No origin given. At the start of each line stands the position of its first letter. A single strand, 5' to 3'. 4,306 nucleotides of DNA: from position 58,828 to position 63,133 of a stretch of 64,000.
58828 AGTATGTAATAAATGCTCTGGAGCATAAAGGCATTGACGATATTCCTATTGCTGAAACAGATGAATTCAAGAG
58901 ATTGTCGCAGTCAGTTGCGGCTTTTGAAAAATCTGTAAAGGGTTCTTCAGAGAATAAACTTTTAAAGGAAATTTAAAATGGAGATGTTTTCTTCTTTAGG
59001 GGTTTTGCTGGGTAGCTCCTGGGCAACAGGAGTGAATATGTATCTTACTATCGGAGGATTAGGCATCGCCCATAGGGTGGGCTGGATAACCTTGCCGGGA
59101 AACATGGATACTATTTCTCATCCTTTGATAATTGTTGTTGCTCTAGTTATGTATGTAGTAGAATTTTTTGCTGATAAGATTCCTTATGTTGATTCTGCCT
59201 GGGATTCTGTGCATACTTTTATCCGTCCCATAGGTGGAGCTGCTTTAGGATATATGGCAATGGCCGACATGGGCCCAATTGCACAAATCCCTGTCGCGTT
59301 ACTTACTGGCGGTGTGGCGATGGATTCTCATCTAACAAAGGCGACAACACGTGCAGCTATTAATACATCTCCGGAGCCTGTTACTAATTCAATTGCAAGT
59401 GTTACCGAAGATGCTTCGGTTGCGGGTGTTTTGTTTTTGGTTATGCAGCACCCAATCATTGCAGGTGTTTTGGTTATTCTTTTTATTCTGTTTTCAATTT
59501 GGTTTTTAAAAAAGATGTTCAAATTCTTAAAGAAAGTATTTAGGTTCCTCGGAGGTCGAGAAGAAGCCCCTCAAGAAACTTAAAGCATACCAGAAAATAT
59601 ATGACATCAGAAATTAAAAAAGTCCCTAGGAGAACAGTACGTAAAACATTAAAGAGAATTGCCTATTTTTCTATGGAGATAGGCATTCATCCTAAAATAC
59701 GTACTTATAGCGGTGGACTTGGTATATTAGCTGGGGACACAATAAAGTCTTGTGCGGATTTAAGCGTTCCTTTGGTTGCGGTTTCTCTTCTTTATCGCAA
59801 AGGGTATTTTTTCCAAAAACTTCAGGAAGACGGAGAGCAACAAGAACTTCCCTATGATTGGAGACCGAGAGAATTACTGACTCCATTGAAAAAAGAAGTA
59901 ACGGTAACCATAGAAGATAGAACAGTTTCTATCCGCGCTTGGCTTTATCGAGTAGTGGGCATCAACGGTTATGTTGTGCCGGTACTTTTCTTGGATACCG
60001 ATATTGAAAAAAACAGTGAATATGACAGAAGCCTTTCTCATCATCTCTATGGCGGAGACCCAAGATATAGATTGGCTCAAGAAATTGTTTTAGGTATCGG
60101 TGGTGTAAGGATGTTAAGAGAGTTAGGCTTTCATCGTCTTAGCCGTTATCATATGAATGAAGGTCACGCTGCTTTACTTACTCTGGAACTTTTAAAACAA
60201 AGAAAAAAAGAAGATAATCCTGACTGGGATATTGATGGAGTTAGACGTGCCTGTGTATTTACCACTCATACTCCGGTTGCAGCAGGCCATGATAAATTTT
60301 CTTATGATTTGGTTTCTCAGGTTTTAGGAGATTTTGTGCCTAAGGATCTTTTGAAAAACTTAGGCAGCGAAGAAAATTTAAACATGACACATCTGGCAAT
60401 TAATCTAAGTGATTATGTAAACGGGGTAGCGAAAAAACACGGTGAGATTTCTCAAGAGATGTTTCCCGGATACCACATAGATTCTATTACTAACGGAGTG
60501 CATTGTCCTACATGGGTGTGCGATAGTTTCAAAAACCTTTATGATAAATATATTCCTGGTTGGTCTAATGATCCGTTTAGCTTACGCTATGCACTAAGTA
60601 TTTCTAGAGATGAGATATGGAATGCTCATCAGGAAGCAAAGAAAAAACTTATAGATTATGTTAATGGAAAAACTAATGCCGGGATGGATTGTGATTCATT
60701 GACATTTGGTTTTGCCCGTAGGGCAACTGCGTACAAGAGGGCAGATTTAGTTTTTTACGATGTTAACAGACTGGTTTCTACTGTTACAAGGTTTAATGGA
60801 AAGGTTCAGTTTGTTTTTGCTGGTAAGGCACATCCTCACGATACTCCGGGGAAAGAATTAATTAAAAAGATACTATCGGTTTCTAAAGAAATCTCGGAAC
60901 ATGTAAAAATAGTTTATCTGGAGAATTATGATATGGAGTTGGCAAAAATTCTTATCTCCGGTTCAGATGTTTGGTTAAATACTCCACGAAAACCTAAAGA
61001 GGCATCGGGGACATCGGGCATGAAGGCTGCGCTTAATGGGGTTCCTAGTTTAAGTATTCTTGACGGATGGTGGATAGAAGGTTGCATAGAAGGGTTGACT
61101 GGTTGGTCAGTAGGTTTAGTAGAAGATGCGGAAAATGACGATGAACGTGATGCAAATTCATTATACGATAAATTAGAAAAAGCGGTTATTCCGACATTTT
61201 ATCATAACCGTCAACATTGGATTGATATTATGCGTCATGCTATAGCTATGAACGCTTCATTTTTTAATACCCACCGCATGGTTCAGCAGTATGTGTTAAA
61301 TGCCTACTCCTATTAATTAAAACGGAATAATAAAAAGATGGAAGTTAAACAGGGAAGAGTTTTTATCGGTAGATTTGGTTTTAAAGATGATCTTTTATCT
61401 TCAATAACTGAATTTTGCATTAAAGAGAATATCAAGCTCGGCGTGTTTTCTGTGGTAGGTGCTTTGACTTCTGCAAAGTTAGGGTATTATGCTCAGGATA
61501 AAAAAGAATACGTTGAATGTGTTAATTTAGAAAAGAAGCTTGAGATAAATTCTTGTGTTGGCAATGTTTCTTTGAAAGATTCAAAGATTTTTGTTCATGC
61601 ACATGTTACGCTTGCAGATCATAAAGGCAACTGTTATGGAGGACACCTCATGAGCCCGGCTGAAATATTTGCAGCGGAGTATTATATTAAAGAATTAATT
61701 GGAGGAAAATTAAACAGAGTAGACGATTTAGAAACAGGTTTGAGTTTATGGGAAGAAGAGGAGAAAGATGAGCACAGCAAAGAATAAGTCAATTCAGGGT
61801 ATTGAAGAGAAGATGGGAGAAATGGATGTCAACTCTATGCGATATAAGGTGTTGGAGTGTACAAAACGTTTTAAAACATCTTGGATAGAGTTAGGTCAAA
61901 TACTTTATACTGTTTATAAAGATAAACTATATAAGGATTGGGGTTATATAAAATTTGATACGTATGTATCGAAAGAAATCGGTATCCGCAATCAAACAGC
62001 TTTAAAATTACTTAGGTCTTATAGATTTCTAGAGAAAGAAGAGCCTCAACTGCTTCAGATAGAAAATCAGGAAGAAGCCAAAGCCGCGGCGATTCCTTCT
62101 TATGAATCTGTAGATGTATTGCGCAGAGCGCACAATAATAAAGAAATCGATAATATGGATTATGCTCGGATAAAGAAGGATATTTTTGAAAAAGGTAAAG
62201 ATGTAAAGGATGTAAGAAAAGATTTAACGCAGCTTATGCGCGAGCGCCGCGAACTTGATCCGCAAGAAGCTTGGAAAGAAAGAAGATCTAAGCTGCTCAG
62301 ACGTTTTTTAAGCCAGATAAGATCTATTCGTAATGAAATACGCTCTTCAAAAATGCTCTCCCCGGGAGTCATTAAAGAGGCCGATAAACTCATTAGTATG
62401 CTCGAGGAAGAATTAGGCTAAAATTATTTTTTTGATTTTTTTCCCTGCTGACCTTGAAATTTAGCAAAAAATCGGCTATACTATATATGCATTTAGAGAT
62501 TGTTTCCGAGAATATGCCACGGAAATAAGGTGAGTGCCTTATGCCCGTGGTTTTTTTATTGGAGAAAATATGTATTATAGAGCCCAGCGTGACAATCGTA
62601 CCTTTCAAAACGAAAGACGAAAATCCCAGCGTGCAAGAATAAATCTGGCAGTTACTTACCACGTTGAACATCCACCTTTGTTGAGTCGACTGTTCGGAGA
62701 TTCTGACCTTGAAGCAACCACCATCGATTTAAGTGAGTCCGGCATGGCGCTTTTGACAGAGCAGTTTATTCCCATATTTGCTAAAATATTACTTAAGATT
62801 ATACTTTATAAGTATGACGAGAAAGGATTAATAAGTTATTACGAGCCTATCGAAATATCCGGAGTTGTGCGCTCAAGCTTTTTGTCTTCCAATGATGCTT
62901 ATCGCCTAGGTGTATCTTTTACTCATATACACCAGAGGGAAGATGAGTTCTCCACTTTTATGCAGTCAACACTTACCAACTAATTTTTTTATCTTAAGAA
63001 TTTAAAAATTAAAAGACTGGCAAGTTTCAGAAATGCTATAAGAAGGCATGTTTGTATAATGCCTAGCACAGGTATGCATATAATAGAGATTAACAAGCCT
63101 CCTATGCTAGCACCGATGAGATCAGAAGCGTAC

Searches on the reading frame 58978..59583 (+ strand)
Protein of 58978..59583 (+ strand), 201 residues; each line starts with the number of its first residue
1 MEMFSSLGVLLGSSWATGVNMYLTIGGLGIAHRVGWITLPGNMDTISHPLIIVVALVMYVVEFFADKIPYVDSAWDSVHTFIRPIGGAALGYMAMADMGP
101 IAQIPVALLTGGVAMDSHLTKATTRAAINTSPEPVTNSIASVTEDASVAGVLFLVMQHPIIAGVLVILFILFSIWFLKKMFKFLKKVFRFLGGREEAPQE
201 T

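Call 76: search_protein_families(library=pfam, proteins=[window:58978-59583:+], max_evalue=0.0001)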
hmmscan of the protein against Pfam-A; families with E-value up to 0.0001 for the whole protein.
window:58978-59583:+ (201 aa): 1 family
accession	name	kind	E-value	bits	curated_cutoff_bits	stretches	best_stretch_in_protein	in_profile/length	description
PF13548.11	DUF4126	-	1.8e-51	174.8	27.5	1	9-179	3-175/175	Domain of unknown function (DUF4126)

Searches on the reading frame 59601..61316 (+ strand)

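Call 76: search_protein_families(library=pfam, proteins=[window:59601-61316:+], max_evalue=0.0001)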
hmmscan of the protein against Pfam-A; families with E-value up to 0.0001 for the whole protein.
window:59601-61316:+ (571 aa): 1 family
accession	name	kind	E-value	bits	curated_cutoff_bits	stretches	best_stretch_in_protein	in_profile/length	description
PF00343.26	Phosphorylase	-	4.7e-40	138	27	2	256-493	320-583/713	Carbohydrate phosphorylase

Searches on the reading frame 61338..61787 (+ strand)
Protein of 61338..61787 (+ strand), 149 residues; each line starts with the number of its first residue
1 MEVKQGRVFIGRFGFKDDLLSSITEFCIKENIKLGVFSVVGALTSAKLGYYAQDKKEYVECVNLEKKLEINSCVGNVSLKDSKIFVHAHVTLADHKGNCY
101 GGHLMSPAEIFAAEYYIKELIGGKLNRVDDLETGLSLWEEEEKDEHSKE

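Call 76: search_protein_families(library=pfam, proteins=[window:61338-61787:+], max_evalue=0.0001)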
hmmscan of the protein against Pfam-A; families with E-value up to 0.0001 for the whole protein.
window:61338-61787:+ (149 aa): 1 family
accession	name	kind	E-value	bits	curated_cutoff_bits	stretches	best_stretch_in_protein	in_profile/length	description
PF03479.20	PCC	-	4.3e-27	95.2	25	1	7-121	1-116/117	Plants and Prokaryotes Conserved (PCC) domain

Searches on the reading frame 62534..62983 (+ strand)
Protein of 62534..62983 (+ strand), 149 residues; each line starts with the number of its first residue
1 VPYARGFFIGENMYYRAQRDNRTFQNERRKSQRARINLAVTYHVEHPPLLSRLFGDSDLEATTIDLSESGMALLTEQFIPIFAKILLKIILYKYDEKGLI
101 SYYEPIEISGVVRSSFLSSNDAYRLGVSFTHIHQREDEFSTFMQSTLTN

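Call 76: search_protein_families(library=pfam, proteins=[window:62534-62983:+], max_evalue=0.0001)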
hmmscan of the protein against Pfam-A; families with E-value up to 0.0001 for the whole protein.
window:62534-62983:+ (149 aa): 1 family
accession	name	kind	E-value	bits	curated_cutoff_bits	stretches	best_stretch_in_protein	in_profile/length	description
PF07238.19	PilZ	-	1.5e-07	32.1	22.5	1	27-136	1-92/102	PilZ domain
